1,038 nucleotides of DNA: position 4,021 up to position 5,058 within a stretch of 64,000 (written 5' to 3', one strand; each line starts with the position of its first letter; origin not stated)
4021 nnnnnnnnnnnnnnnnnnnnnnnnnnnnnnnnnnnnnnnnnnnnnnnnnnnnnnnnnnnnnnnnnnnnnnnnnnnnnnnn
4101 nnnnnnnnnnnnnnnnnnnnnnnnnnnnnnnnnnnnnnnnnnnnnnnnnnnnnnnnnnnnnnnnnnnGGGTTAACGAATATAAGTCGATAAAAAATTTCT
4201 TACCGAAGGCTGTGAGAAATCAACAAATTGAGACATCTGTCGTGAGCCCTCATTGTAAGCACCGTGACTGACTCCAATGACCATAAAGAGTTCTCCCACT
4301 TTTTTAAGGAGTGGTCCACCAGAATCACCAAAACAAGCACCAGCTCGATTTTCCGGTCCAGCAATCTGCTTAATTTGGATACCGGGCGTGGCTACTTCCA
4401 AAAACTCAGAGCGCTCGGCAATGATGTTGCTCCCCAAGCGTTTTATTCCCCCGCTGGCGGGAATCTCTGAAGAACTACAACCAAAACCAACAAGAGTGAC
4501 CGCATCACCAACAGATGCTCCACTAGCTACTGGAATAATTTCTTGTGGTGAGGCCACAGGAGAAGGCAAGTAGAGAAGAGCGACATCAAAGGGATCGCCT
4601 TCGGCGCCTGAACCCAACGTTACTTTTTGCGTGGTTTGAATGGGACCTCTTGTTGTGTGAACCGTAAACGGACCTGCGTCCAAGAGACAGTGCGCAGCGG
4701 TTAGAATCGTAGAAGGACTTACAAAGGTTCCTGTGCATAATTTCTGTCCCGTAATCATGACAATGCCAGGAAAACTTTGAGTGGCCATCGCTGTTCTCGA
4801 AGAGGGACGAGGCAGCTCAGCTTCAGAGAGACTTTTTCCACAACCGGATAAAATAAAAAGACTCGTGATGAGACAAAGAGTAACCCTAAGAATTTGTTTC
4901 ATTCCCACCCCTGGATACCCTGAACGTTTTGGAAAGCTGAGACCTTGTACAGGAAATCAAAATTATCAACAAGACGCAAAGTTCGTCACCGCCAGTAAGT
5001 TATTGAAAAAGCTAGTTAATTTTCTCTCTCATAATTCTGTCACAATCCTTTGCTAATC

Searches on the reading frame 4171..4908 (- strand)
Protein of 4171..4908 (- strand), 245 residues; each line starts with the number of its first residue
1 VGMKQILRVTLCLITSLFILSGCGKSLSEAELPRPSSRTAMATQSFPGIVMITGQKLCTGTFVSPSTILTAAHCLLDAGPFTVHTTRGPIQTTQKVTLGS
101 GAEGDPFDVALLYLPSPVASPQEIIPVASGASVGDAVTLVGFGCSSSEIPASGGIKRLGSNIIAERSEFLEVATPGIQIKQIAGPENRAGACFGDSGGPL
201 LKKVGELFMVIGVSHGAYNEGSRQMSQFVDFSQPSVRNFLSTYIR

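Call 11: search_protein_families(library=pfam, proteins=[window:4171-4908:-])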
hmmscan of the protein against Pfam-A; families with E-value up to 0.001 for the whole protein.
window:4171-4908:- (245 aa): 2 families
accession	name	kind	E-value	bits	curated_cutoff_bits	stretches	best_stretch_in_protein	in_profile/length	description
PF00089.32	Trypsin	-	3.2e-20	73.3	20.6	1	42-224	8-205/220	Trypsin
PF13365.12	Trypsin_2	-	5.5e-10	40.6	27.6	1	58-207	1-141/144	Trypsin-like peptidase domain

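Call 25: find_homologous_proteins(query=window:4171-4902:-, max_evalue=1e-10)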
Query window:4171-4902:- (243 aa): 39 proteins with E <= 1e-10 among 1166 candidates.
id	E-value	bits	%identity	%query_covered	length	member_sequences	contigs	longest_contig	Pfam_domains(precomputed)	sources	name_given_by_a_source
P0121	5.6e-153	525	100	100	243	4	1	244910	PF13365.13,PF00089.33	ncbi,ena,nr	ncbi:MAG: S1 family peptidase [Proteobacteria bacterium]|nr:S1 family peptidase [Pseudomonadota bact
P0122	5.6e-101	355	66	100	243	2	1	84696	PF13365.13,PF00089.33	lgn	-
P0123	1.4e-99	351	66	100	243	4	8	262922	PF13365.13,PF00089.33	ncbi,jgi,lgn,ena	jgi:hypothetical protein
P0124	9.8e-93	328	60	100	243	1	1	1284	PF13365.13,PF00089.33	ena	-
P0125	2.0e-86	307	58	100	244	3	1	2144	PF13365.13,PF00089.33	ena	-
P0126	1.4e-85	305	58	96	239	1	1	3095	PF13365.13,PF00089.33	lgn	-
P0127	4.0e-85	303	57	100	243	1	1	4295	PF13365.13,PF00089.33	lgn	-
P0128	1.3e-84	302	57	100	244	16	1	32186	PF13365.13,PF00089.33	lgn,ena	-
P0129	2.2e-84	301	57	100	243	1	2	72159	PF13365.13,PF00089.33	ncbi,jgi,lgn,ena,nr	ncbi:S1 family peptidase [bacterium]|nr:S1 family peptidase [bacterium]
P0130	1.6e-83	298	55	95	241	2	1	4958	PF13365.13,PF00089.33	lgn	-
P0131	2.2e-83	298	56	100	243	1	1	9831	PF13365.13,PF00089.33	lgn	-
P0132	5.5e-83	296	55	100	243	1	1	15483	PF13365.13,PF00089.33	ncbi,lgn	ncbi:MAG: trypsin-like serine protease [Pseudomonadota bacterium]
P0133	1.4e-82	295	56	100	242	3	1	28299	PF13365.13,PF00089.33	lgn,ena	-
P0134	6.8e-82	293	56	100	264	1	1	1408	PF13365.13,PF00089.33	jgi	-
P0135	9.0e-82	292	56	100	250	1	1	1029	PF13365.13,PF00089.33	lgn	-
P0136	1.1e-79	286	51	98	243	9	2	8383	PF13365.13,PF00089.33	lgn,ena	-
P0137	4.6e-76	274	53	100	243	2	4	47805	PF13365.13,PF00089.33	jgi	-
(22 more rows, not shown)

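Call 26: find_encoding_contigs(protein=P0129, flank=5000, max_places=2)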
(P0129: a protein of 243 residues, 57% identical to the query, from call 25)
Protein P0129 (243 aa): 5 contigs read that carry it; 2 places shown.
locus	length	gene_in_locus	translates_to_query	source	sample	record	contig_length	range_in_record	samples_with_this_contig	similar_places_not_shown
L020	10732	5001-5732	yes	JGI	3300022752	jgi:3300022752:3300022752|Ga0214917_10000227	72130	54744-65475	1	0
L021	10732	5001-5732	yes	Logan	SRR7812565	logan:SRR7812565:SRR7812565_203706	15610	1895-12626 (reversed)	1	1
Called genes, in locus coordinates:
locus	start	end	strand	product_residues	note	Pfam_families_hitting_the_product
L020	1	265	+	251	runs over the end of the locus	PF00005:ABC_tran, PF13304:AAA_21 (weak)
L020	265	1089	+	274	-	PF02470:MlaD, PF28544:Helical_needle (weak)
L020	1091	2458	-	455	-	PF00072:Response_reg, PF00158:Sigma54_activat, PF14532:Sigma54_activ_2, PF07728:AAA_5 (weak), PF25601:AAA_lid_14, PF02954:HTH_8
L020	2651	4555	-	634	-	PF01590:GAF, PF13185:GAF_2, PF13492:GAF_3 (faint), PF01966:HD (faint), PF13487:HD_5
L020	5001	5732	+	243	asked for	PF00089:Trypsin, PF13365:Trypsin_2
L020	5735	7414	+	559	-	PF00009:GTP_EFTU, PF01926:MMR_HSR1, PF22042:EF-G_D2, PF16658:RF3_C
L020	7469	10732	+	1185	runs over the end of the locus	PF02574:S-methyl_trans, PF00809:Pterin_bind, PF02607:B12-binding_2, PF02310:B12-binding, PF02965:Met_synt_B12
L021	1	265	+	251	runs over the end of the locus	PF00005:ABC_tran, PF13304:AAA_21 (weak)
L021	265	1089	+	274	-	PF02470:MlaD, PF28544:Helical_needle (weak)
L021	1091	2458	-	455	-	PF00072:Response_reg, PF00158:Sigma54_activat, PF14532:Sigma54_activ_2, PF07728:AAA_5 (weak), PF25601:AAA_lid_14, PF02954:HTH_8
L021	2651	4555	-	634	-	PF01590:GAF, PF13185:GAF_2, PF13492:GAF_3 (faint), PF01966:HD (faint), PF13487:HD_5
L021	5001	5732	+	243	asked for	PF00089:Trypsin, PF13365:Trypsin_2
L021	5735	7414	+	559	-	PF00009:GTP_EFTU, PF01926:MMR_HSR1, PF22042:EF-G_D2, PF16658:RF3_C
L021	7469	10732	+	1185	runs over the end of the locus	PF02574:S-methyl_trans, PF00809:Pterin_bind, PF02607:B12-binding_2, PF02310:B12-binding, PF02965:Met_synt_B12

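Call 27: find_encoding_contigs(protein=P0128, flank=5000, max_places=2)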
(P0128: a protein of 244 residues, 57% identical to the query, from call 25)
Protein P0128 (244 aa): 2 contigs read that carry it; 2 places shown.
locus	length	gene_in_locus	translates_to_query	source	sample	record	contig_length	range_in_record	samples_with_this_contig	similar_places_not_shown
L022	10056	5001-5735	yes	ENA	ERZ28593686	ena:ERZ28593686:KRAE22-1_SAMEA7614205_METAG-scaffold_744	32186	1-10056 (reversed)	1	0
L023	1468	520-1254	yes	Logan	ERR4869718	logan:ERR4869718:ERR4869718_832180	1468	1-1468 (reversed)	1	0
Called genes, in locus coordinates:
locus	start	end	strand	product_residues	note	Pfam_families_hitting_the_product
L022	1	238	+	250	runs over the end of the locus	PF00005:ABC_tran, PF13304:AAA_21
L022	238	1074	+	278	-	PF02470:MlaD, PF28544:Helical_needle (weak)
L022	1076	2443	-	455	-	PF00072:Response_reg, PF00158:Sigma54_activat, PF14532:Sigma54_activ_2, PF07728:AAA_5 (weak), PF25601:AAA_lid_14, PF02954:HTH_8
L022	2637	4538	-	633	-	PF01590:GAF, PF13185:GAF_2, PF01966:HD (faint), PF13487:HD_5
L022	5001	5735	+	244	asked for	PF00089:Trypsin, PF13365:Trypsin_2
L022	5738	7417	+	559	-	PF00009:GTP_EFTU, PF01926:MMR_HSR1 (weak), PF22042:EF-G_D2, PF16658:RF3_C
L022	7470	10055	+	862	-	?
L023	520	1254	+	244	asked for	PF00089:Trypsin, PF13365:Trypsin_2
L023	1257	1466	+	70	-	?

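Call 28: find_encoding_contigs(protein=P0137, flank=5000, max_places=2)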
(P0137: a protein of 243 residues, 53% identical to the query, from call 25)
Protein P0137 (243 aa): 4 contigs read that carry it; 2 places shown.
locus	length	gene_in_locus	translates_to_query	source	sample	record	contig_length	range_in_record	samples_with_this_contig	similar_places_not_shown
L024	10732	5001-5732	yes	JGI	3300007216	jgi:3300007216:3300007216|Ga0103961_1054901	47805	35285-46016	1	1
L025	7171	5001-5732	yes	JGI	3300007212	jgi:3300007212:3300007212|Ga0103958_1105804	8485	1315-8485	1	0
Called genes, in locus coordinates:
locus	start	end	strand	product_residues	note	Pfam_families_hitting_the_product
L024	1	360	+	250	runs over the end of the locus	PF00005:ABC_tran, PF13304:AAA_21 (faint)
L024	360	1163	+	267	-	PF02470:MlaD, PF28544:Helical_needle (weak)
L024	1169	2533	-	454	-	PF00072:Response_reg (faint), PF00158:Sigma54_activat, PF14532:Sigma54_activ_2, PF07728:AAA_5 (weak), PF25601:AAA_lid_14, PF02954:HTH_8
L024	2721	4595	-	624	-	PF01590:GAF (weak), PF13185:GAF_2, PF13492:GAF_3 (weak), PF01966:HD (faint), PF13487:HD_5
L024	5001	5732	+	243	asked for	PF00089:Trypsin, PF13365:Trypsin_2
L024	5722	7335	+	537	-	PF00009:GTP_EFTU, PF01926:MMR_HSR1 (weak), PF22042:EF-G_D2, PF16658:RF3_C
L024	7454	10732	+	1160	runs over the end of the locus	PF02574:S-methyl_trans, PF00809:Pterin_bind, PF02607:B12-binding_2, PF02310:B12-binding, PF02965:Met_synt_B12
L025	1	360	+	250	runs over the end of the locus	PF00005:ABC_tran, PF13304:AAA_21 (faint)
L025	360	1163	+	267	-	PF02470:MlaD, PF28544:Helical_needle (weak)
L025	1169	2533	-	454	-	PF00072:Response_reg (faint), PF00158:Sigma54_activat, PF14532:Sigma54_activ_2, PF07728:AAA_5 (weak), PF25601:AAA_lid_14, PF02954:HTH_8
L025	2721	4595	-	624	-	PF01590:GAF (weak), PF13185:GAF_2, PF13492:GAF_3 (weak), PF01966:HD (faint), PF13487:HD_5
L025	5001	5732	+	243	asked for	PF00089:Trypsin, PF13365:Trypsin_2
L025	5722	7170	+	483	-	?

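Call 30: find_encoding_contigs(protein=P0133, flank=3000, max_places=2)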
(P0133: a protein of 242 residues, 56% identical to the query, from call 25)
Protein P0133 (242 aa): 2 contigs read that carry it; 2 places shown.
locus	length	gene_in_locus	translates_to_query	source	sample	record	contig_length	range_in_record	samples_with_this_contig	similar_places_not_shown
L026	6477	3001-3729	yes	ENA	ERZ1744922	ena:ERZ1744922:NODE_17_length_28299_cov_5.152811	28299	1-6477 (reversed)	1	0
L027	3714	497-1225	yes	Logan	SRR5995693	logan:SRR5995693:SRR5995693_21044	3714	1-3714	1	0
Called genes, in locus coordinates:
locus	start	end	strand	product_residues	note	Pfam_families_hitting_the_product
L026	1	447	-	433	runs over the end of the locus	PF00072:Response_reg (weak), PF00158:Sigma54_activat, PF14532:Sigma54_activ_2, PF25601:AAA_lid_14, PF02954:HTH_8 (weak)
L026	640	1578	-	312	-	PF01966:HD (weak), PF13487:HD_5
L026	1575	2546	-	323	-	PF01590:GAF, PF13185:GAF_2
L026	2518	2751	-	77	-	-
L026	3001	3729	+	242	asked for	PF00089:Trypsin, PF13365:Trypsin_2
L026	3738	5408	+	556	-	PF00009:GTP_EFTU, PF01926:MMR_HSR1 (weak), PF22042:EF-G_D2, PF03144:GTP_EFTU_D2 (weak), PF16658:RF3_C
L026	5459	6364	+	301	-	PF02574:S-methyl_trans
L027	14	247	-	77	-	-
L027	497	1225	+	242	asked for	PF00089:Trypsin, PF13365:Trypsin_2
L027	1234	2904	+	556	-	PF00009:GTP_EFTU, PF01926:MMR_HSR1 (weak), PF22042:EF-G_D2, PF03144:GTP_EFTU_D2 (weak), PF16658:RF3_C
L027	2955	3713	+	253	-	?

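Call 31: find_encoding_contigs(protein=P0132, flank=3000, max_places=2)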
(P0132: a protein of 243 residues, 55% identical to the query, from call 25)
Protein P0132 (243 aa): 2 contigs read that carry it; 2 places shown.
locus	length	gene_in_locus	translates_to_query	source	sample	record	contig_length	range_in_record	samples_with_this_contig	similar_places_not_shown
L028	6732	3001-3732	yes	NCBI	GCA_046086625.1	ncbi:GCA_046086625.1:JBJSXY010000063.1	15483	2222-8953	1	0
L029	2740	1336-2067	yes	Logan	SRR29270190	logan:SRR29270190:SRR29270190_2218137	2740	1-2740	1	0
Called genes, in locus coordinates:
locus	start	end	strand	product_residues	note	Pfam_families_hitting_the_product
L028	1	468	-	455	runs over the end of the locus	PF00072:Response_reg, PF00158:Sigma54_activat, PF14532:Sigma54_activ_2, PF07728:AAA_5 (weak), PF25601:AAA_lid_14, PF02954:HTH_8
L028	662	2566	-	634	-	PF01590:GAF, PF13185:GAF_2, PF01966:HD (faint), PF13487:HD_5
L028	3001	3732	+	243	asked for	PF00089:Trypsin, PF13365:Trypsin_2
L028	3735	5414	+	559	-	PF00009:GTP_EFTU, PF01926:MMR_HSR1 (weak), PF22042:EF-G_D2, PF16658:RF3_C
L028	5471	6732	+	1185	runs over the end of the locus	PF02574:S-methyl_trans, PF00809:Pterin_bind, PF02607:B12-binding_2, PF02310:B12-binding, PF02965:Met_synt_B12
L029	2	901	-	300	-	?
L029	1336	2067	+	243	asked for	PF00089:Trypsin, PF13365:Trypsin_2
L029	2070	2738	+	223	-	?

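Call 32: find_encoding_contigs(protein=P0136, flank=3000, max_places=2)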
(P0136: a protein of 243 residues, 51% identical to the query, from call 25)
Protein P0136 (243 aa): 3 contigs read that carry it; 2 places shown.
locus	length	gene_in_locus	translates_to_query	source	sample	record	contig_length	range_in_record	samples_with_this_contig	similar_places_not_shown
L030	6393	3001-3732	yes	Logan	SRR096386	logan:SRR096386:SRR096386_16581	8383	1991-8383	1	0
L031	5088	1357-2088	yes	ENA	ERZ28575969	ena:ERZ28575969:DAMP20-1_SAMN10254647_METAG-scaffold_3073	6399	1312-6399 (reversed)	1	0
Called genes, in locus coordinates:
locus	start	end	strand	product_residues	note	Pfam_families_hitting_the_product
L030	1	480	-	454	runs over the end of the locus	PF00158:Sigma54_activat, PF14532:Sigma54_activ_2, PF25601:AAA_lid_14, PF02954:HTH_8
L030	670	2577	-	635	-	PF01590:GAF, PF13185:GAF_2, PF01966:HD (faint), PF13487:HD_5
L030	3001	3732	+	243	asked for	PF00089:Trypsin, PF13365:Trypsin_2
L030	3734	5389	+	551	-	PF00009:GTP_EFTU, PF01926:MMR_HSR1, PF22042:EF-G_D2, PF16658:RF3_C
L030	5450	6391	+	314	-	?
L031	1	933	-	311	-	?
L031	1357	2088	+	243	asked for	PF00089:Trypsin, PF13365:Trypsin_2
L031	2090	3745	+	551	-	PF00009:GTP_EFTU, PF01926:MMR_HSR1, PF22042:EF-G_D2, PF16658:RF3_C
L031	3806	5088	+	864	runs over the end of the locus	?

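Call 60: search_protein_families(library=pfam, proteins=[L020:2651-4552:-, L030:670-2574:-], max_evalue=0.00001)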
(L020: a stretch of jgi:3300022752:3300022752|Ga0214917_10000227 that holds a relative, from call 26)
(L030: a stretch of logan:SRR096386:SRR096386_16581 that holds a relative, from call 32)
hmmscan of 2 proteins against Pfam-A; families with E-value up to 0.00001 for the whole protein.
L020:2651-4552:- (633 aa): 5 families
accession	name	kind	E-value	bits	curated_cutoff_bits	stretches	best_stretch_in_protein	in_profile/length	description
PF13487.12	HD_5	-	1.5e-33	116.4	27.2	1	495-610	59-169/170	HD domain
PF01590.32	GAF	-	3.4e-12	47.5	22.4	1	156-304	5-133/133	GAF domain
PF13185.12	GAF_2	-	1.7e-10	41.7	28.6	1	151-305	2-136/136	GAF domain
PF01966.28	HD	-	1.3e-09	38.7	22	0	336-419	2-83/116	HD domain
PF13492.12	GAF_3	-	5e-06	27.4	27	0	153-305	2-128/129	GAF domain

L030:670-2574:- (634 aa): 4 families
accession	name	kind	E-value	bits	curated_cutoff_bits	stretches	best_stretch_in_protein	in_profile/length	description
PF13487.12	HD_5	-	2.3e-32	112.5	27.2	1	495-610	59-169/170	HD domain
PF01590.32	GAF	-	1.6e-12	48.5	22.4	1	152-304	1-133/133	GAF domain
PF13185.12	GAF_2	-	2.2e-11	44.5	28.6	1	151-305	2-136/136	GAF domain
PF01966.28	HD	-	2.9e-10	40.9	22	0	336-406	2-62/116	HD domain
